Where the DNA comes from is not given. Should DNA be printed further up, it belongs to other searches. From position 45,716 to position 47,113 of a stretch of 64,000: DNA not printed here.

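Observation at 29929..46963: Both ABC solute-binding proteins lack a lipobox and look like freely secreted periplasmic-type proteins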

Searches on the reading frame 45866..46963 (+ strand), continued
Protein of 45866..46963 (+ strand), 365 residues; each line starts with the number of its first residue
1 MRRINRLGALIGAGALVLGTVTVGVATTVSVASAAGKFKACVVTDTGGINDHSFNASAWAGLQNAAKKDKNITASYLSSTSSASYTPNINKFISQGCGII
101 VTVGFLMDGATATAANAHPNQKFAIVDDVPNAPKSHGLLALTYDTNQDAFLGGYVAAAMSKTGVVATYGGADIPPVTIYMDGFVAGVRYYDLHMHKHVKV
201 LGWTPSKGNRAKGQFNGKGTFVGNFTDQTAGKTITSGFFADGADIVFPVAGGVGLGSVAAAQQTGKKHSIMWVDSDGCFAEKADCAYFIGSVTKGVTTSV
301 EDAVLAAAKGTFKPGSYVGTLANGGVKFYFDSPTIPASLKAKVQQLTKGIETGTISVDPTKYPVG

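Call 38: list_cluster_members(proteins=[P0244, P0245, P0247, P0249, P0251, P0252, P0255, P0269, P0274, P0331])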
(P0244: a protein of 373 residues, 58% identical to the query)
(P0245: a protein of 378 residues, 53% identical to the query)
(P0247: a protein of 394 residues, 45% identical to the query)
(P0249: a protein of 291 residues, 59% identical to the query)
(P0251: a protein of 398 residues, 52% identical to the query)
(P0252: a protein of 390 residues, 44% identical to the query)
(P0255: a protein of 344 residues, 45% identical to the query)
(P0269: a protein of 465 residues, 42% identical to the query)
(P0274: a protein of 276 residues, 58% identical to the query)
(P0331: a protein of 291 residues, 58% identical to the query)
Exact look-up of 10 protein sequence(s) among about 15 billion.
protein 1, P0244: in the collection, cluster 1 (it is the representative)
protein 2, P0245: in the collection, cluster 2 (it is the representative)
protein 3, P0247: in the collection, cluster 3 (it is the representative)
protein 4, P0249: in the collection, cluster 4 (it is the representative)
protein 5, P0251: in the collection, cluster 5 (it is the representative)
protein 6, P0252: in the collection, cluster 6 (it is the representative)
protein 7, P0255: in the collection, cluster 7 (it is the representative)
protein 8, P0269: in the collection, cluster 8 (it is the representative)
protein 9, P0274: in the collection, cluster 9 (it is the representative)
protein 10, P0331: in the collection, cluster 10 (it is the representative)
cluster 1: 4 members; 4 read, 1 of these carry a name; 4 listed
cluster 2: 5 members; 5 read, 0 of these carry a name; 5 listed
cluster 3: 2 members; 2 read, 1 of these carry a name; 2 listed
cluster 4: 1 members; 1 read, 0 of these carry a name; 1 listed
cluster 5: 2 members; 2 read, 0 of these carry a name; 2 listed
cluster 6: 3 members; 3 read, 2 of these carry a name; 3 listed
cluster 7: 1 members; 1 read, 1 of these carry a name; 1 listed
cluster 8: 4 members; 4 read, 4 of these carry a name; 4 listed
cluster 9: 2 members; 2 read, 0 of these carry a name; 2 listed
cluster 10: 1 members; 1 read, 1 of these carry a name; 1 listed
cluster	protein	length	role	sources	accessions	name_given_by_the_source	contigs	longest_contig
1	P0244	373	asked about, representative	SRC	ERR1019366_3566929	-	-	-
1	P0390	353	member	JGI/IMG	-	basic membrane protein A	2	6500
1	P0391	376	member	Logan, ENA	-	-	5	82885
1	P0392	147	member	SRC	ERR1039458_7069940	-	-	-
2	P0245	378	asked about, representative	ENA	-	-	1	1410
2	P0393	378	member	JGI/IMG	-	-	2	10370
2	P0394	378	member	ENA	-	-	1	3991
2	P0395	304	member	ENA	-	-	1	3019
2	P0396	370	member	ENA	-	-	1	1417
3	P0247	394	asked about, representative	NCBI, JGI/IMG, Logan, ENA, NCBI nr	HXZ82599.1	MAG TPA: BMP family ABC transporter substrate-binding protein [Acidimicrobiales bacterium] | BMP family ABC transporter substrate-binding protein [Acidimicrobiales bacterium]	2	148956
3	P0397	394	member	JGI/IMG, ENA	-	-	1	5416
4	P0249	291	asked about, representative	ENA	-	-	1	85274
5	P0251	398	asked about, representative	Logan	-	-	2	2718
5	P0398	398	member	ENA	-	-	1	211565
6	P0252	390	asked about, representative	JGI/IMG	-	basic membrane protein A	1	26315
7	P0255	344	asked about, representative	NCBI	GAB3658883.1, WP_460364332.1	BMP family ABC transporter substrate-binding protein [Actinocorallia lasiicapitis]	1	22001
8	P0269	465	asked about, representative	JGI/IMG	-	basic membrane protein A and related proteins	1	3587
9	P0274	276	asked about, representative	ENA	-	-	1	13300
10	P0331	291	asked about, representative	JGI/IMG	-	basic membrane protein A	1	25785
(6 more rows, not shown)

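Call 39: list_cluster_members(proteins=[P0250, P0254, P0258, P0259, P0260, P0261, P0262, P0266, P0273, P0200])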
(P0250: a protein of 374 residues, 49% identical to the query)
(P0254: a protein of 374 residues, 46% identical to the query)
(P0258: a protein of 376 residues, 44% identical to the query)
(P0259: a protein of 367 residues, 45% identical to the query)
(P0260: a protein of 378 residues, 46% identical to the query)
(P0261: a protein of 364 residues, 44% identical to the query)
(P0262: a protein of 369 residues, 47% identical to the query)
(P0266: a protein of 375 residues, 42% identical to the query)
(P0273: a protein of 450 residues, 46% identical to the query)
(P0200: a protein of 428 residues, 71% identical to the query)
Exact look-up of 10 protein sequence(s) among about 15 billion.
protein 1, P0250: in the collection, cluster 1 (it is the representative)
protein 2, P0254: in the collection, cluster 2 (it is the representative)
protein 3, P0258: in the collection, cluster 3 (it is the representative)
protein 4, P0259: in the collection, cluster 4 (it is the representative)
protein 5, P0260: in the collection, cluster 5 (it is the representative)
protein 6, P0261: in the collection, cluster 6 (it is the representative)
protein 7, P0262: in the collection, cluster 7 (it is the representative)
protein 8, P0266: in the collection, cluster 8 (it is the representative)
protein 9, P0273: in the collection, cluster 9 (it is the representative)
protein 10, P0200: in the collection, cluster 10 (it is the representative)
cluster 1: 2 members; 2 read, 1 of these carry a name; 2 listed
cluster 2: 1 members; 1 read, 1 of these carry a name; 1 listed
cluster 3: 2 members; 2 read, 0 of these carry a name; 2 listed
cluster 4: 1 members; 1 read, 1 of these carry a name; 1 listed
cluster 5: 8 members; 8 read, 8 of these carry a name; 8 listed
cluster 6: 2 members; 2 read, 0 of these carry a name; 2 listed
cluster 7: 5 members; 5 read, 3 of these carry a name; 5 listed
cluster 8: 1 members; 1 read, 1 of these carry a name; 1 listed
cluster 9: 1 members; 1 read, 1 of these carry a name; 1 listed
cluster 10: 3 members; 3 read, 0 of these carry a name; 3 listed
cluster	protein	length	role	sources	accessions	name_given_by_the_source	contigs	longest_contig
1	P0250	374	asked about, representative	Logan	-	-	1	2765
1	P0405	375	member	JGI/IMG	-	basic membrane protein A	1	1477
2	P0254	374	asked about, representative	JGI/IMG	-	basic membrane protein A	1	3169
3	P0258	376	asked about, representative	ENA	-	-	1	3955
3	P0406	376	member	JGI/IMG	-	-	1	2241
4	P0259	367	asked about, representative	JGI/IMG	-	basic membrane protein A and related proteins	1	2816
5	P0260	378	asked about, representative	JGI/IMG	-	basic membrane protein A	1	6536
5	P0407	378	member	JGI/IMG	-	basic membrane protein A and related proteins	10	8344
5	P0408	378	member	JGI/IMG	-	basic membrane protein A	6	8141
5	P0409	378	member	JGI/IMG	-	basic membrane protein A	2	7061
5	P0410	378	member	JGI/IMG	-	basic membrane protein A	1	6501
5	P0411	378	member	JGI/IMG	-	basic membrane protein A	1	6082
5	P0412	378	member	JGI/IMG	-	basic membrane protein A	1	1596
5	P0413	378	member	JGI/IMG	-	basic membrane protein A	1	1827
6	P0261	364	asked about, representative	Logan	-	-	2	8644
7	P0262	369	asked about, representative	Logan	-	-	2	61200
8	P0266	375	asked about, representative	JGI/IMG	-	basic membrane protein A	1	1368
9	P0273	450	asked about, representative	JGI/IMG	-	basic membrane protein A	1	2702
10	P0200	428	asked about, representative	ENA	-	-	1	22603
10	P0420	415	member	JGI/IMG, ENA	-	-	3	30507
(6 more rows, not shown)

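Call 48: find_homologous_proteins(query=L017:1148-2440:-, max_evalue=1e-10)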
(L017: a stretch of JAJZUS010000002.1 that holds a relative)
Query L017:1148-2440:- (430 aa): 424 proteins with E <= 1e-10 among 8000 candidates; the best 120 are listed.
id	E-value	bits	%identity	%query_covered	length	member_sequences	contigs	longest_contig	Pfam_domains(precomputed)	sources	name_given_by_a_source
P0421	1.8e-284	961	100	100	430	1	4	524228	PF01094.35,PF13458.13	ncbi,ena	-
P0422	4.5e-284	960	100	100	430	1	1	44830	PF01094.35,PF13458.13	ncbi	-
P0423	1.2e-236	803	83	100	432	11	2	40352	PF01094.35,PF13458.13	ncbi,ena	-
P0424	4.7e-236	801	84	100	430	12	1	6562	PF01094.35,PF13458.13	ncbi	-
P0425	4.9e-236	801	83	100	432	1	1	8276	PF01094.35,PF13458.13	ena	-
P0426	1.0e-235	800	82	100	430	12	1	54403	PF01094.35,PF13458.13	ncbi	ncbi:MAG: ABC transporter substrate-binding protein [Acidimicrobiales bacterium]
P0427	5.6e-235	798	83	100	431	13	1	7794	PF01094.35,PF13458.13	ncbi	ncbi:MAG: ABC transporter substrate-binding protein [Acidimicrobiales bacterium]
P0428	1.9e-234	796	82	100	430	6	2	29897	PF01094.35,PF13458.13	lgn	-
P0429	3.2e-234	795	83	100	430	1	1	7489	PF01094.35,PF13458.13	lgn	-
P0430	4.2e-234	795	82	100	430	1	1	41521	PF01094.35,PF13458.13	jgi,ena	-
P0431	1.1e-233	794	82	100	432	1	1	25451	PF01094.35,PF13458.13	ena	-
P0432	2.2e-233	793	82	100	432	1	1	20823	PF01094.35,PF13458.13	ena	-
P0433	7.2e-233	791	86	96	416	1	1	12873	PF01094.35,PF13458.13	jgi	jgi:ABC-type branched-subunit amino acid transport system substrate-binding protein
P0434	1.4e-232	790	83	100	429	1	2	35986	PF01094.35,PF13458.13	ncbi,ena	-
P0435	1.5e-232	790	83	99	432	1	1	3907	PF01094.35,PF13458.13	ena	-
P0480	2.3e-204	697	77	96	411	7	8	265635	PF01094.35,PF13458.13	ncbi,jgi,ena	-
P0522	1.7e-195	668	75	90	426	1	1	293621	PF01094.35,PF13458.13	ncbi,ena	-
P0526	9.8e-195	665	73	94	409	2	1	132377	PF01094.35,PF13458.13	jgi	jgi:ABC-type branched-subunit amino acid transport system substrate-binding protein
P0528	1.3e-194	665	71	97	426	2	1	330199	PF01094.35,PF13458.13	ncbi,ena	-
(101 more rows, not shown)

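Call 50: find_encoding_contigs(protein=P0480, flank=10000, max_places=3)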
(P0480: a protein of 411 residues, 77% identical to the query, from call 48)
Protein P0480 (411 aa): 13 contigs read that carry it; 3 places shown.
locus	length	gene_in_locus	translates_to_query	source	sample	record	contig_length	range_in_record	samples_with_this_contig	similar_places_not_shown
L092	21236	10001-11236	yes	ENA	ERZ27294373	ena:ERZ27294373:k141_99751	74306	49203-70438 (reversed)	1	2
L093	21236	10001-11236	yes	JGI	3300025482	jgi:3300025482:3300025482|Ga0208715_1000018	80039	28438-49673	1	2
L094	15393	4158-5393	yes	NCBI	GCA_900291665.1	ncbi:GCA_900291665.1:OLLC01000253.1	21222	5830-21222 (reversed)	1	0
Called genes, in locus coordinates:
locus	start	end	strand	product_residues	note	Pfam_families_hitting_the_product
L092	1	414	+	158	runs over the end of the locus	-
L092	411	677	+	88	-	-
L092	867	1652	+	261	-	PF00149:Metallophos (weak)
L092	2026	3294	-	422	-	PF13657:Couple_hipA, PF07804:HipA_C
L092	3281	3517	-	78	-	PF12844:HTH_19 (weak), PF13560:HTH_31 (weak), PF01381:HTH_3 (weak)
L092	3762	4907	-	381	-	PF14659:Phage_int_SAM_3, PF22022:Phage_int_M, PF00589:Phage_integrase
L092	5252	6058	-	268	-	PF01209:Ubie_methyltran, PF08003:Methyltransf_9, PF13489:Methyltransf_23, PF05175:MTS, PF08241:Methyltransf_11, PF08242:Methyltransf_12, PF13649:Methyltransf_25, PF13847:Methyltransf_31, +5 more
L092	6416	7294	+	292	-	PF02653:BPD_transp_2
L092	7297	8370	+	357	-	PF02653:BPD_transp_2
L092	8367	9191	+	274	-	PF13476:AAA_23 (weak), PF00005:ABC_tran, PF02463:SMC_N (faint), PF13304:AAA_21 (faint)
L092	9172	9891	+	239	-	PF00005:ABC_tran, PF13304:AAA_21 (faint)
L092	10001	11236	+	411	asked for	PF13458:Peripla_BP_6, PF01094:ANF_receptor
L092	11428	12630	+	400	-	PF02515:CoA_transf_3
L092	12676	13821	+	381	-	PF00682:HMGL-like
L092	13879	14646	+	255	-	PF09339:HTH_IclR, PF01614:IclR_C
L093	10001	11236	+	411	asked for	PF13458:Peripla_BP_6, PF01094:ANF_receptor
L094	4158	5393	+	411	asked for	PF13458:Peripla_BP_6, PF01094:ANF_receptor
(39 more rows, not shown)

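Call 51: find_encoding_contigs(protein=P0528, flank=10000, max_places=2)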
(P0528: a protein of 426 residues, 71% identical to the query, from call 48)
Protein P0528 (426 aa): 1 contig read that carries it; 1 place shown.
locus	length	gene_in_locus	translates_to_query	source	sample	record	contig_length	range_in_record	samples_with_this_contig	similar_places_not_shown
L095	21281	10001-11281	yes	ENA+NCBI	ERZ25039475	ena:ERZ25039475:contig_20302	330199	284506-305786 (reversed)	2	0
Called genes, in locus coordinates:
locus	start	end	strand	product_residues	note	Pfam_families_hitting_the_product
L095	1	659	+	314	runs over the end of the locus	PF00005:ABC_tran, PF13304:AAA_21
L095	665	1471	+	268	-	PF12679:ABC2_membrane_2 (weak), PF12730:ABC2_membrane_4, PF10920:DUF2705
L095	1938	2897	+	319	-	PF00682:HMGL-like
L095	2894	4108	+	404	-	PF02515:CoA_transf_3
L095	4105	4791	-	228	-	PF00072:Response_reg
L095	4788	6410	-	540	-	PF08448:PAS_4 (faint), PF17203:sCache_3_2, PF00989:PAS (weak), PF14689:SPOB_a, PF02518:HATPase_c, PF13581:HATPase_c_2 (weak)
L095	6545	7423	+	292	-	PF02653:BPD_transp_2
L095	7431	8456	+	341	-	PF02653:BPD_transp_2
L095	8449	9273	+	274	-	PF00005:ABC_tran, PF02463:SMC_N (faint), PF13304:AAA_21 (weak)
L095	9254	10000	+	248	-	PF00005:ABC_tran, PF13304:AAA_21 (faint)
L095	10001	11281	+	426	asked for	PF13458:Peripla_BP_6, PF01094:ANF_receptor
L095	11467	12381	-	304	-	PF03988:DUF347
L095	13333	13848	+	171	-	PF07883:Cupin_2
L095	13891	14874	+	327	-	PF00487:FA_desaturase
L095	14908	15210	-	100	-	PF07978:NIPSNAP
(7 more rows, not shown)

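Call 66: predict_structure(alignment_id=A1)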
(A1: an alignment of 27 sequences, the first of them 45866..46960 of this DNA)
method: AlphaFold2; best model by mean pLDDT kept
length: 365 residues; sequences in the alignment: 27
mean_pLDDT: 81.2   pTM: 0.79
mean pLDDT of the five models: 81.2, 80.6, 79.0, 78.7, 77.2
residues with pLDDT >= 90: 166; 70-90: 127; 50-70: 35; < 50: 37
segments of 3 or more residues with pLDDT < 50: 1-34
pLDDT, mean of each block of 10 residues (from residue 1): 36 31 31 68 72 77 95 90 91 95 87 91 87 75 87 96 95 87 95 94 82 71 79 93 93 80 87 66 72 85 94 85 85 88 97 92 74
secondary structure, 60 per line:
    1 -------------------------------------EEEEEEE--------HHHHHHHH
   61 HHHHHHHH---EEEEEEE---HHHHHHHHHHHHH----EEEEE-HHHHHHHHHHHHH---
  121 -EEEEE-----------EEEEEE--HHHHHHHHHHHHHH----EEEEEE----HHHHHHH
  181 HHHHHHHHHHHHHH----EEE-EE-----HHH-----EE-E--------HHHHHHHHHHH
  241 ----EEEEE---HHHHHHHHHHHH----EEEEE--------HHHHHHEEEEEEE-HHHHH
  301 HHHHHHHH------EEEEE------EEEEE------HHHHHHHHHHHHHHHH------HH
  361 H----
elements in order: E38-44 H53-68 E72-78 H82-94 E99-103 H105-117 E122-126 E138-143 H146-159 E164-169 H174-194 E199-201 H230-240 E245-249 H253-264 E269-273 H282-287 E288-294 H296-308 E315-319 E326-330 H337-352

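Call 67: find_encoding_contigs(protein=P0420, flank=3000, max_places=2)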
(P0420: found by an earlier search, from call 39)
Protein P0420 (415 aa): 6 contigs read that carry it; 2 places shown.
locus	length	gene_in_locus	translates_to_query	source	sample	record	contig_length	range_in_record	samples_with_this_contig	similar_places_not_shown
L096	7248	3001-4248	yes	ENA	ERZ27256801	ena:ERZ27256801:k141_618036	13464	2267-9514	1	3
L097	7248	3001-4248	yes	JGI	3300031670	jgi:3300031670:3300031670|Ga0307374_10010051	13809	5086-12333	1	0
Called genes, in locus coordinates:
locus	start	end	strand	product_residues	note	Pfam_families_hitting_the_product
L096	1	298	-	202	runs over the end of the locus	PF00440:TetR_N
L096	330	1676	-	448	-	PF00364:Biotin_lipoyl, PF25917:BSH_RND (faint), PF25919:BSH_CusB (weak), PF25984:BSH_YknX (faint), PF25997:BSH_YhbJ (faint), PF02817:E3_binding, PF00198:2-oxoacid_dh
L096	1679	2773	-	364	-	PF06500:FrsA-like, PF12146:Hydrolase_4, PF00561:Abhydrolase_1 (faint), PF12697:Abhydrolase_6, PF00326:Peptidase_S9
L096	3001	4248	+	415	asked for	PF13433:Peripla_BP_5, PF13458:Peripla_BP_6, PF01094:ANF_receptor (weak), PF13433:Peripla_BP_5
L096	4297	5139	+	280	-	PF02653:BPD_transp_2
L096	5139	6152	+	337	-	PF02653:BPD_transp_2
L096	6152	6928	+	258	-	PF00005:ABC_tran, PF13304:AAA_21 (faint), PF12399:BCA_ABC_TP_C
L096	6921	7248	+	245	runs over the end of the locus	PF13476:AAA_23 (weak), PF13555:AAA_29 (weak), PF00005:ABC_tran, PF02463:SMC_N, PF13175:AAA_15 (faint), PF13304:AAA_21 (weak)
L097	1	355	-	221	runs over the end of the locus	PF00440:TetR_N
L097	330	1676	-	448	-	PF00364:Biotin_lipoyl, PF25917:BSH_RND (faint), PF25919:BSH_CusB (weak), PF25984:BSH_YknX (faint), PF25997:BSH_YhbJ (faint), PF02817:E3_binding, PF00198:2-oxoacid_dh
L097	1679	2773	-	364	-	PF06500:FrsA-like, PF12146:Hydrolase_4, PF00561:Abhydrolase_1 (faint), PF12697:Abhydrolase_6, PF00326:Peptidase_S9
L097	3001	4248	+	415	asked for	PF13433:Peripla_BP_5, PF13458:Peripla_BP_6, PF01094:ANF_receptor (weak), PF13433:Peripla_BP_5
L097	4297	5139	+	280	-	PF02653:BPD_transp_2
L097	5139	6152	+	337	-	PF02653:BPD_transp_2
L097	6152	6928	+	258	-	PF00005:ABC_tran, PF13304:AAA_21 (faint), PF12399:BCA_ABC_TP_C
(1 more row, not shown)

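Call 71: find_encoding_contigs(protein=P0522, flank=10000, max_places=1)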
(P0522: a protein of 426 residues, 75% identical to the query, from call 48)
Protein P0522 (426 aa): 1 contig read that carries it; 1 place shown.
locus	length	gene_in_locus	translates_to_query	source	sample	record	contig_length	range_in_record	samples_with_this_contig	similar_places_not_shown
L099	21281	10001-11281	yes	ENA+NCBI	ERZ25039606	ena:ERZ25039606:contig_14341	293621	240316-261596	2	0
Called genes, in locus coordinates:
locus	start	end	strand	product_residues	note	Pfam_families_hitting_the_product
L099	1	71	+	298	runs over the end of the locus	-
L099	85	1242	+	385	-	PF11288:DUF3089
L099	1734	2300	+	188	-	-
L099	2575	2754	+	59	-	-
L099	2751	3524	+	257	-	PF02515:CoA_transf_3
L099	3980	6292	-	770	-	PF17203:sCache_3_2, PF00989:PAS (weak), PF14689:SPOB_a, PF02518:HATPase_c, PF00072:Response_reg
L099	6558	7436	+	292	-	PF02653:BPD_transp_2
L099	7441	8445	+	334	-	PF02653:BPD_transp_2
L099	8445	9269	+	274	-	PF00005:ABC_tran, PF13304:AAA_21 (faint)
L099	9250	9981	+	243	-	PF00005:ABC_tran, PF13304:AAA_21 (faint)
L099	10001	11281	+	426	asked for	PF13458:Peripla_BP_6, PF01094:ANF_receptor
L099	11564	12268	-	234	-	-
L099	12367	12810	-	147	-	PF10604:Polyketide_cyc2, PF03364:Polyketide_cyc (weak)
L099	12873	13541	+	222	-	PF00440:TetR_N, PF16859:TetR_C_11 (weak)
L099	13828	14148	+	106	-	PF22277:EncFtn-like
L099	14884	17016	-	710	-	PF13492:GAF_3, PF01590:GAF, PF13185:GAF_2, PF01590:GAF, PF13185:GAF_2, PF00989:PAS, PF00512:HisKA, PF02518:HATPase_c, +3 more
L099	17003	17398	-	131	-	PF00072:Response_reg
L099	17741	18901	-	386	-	-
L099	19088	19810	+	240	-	-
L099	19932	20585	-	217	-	PF20254:DMFA2_C (weak)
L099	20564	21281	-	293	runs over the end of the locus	PF20254:DMFA2_C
